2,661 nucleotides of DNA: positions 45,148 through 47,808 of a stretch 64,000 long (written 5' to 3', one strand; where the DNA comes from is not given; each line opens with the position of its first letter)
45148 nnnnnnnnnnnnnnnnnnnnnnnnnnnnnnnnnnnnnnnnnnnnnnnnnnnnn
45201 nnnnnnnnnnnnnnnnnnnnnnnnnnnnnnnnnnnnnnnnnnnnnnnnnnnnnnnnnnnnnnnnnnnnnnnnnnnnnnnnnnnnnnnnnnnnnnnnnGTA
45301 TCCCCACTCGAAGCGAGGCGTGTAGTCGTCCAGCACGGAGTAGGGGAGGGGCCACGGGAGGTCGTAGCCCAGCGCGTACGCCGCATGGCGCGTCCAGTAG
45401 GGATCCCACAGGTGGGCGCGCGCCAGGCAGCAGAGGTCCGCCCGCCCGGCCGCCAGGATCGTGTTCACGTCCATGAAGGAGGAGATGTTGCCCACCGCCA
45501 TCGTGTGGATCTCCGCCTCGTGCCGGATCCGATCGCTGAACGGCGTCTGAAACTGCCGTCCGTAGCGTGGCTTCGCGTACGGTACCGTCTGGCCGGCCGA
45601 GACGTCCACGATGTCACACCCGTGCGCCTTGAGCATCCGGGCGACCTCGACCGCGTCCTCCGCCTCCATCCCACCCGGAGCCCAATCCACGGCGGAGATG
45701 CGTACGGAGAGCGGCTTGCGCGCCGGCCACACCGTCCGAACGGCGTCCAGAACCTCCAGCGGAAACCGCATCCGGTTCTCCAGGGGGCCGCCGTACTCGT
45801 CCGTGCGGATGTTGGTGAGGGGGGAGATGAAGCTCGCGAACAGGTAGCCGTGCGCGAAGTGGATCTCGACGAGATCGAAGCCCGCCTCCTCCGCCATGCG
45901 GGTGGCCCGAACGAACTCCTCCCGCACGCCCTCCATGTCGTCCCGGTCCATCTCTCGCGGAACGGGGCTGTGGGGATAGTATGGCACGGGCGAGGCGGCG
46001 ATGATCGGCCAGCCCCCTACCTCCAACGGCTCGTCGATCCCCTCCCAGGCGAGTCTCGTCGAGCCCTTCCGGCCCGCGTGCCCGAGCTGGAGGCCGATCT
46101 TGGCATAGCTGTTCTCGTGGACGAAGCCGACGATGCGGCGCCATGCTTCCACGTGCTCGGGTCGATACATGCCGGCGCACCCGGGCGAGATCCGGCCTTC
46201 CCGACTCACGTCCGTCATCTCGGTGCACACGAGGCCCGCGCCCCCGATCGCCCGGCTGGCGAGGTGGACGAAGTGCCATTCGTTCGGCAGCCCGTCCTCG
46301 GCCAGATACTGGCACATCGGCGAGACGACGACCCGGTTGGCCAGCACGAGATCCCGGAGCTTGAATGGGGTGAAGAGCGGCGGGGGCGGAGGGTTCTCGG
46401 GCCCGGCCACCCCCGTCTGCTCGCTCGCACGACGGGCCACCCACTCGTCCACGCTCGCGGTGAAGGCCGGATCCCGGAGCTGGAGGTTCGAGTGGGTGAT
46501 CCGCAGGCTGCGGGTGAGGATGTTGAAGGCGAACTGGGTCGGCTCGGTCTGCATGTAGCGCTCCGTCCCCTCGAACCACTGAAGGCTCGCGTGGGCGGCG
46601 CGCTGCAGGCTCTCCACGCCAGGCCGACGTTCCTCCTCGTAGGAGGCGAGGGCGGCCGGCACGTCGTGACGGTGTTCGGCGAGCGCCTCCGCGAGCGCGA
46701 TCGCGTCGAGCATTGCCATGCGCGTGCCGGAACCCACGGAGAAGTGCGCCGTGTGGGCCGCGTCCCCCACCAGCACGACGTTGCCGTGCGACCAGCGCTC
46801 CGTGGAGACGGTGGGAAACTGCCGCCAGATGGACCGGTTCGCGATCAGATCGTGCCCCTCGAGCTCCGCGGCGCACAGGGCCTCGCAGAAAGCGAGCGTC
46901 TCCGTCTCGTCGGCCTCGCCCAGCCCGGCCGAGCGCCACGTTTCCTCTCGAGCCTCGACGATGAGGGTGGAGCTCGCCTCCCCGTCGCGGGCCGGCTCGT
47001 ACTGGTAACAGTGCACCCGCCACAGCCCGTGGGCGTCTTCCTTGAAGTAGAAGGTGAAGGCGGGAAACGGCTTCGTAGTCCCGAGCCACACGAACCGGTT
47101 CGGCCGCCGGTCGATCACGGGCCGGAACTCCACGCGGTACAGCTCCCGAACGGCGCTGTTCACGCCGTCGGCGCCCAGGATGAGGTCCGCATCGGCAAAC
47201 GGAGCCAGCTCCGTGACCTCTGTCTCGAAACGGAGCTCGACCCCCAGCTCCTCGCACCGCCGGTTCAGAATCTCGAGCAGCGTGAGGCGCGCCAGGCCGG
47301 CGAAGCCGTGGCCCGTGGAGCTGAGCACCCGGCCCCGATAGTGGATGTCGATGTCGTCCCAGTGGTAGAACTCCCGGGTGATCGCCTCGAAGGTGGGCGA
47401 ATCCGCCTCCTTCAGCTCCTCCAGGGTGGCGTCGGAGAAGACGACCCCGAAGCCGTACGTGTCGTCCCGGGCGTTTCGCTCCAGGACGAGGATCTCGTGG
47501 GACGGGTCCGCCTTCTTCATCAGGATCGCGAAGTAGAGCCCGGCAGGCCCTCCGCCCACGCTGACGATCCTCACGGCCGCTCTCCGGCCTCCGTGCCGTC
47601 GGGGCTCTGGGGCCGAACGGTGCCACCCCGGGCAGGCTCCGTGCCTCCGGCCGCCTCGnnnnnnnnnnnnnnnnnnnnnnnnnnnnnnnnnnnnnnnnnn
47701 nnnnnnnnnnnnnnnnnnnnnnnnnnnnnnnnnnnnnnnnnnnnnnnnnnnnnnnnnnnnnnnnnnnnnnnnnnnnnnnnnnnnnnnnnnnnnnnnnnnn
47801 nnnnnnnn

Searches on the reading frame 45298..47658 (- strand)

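Call 73: search_protein_families(library=pfam, proteins=[window:45298-47658:-], max_evalue=0.00001)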
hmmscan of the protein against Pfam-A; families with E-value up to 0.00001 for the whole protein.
window:45298-47658:- (787 aa): 2 families
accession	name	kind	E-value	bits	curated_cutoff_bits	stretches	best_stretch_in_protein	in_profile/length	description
PF00724.26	Oxidored_FMN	-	9.3e-66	222.9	27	1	428-761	2-337/342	NADH:flavin oxidoreductase / NADH oxidase family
PF01494.25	FAD_binding_3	-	2.1e-20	73.7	22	1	156-352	149-346/349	FAD binding domain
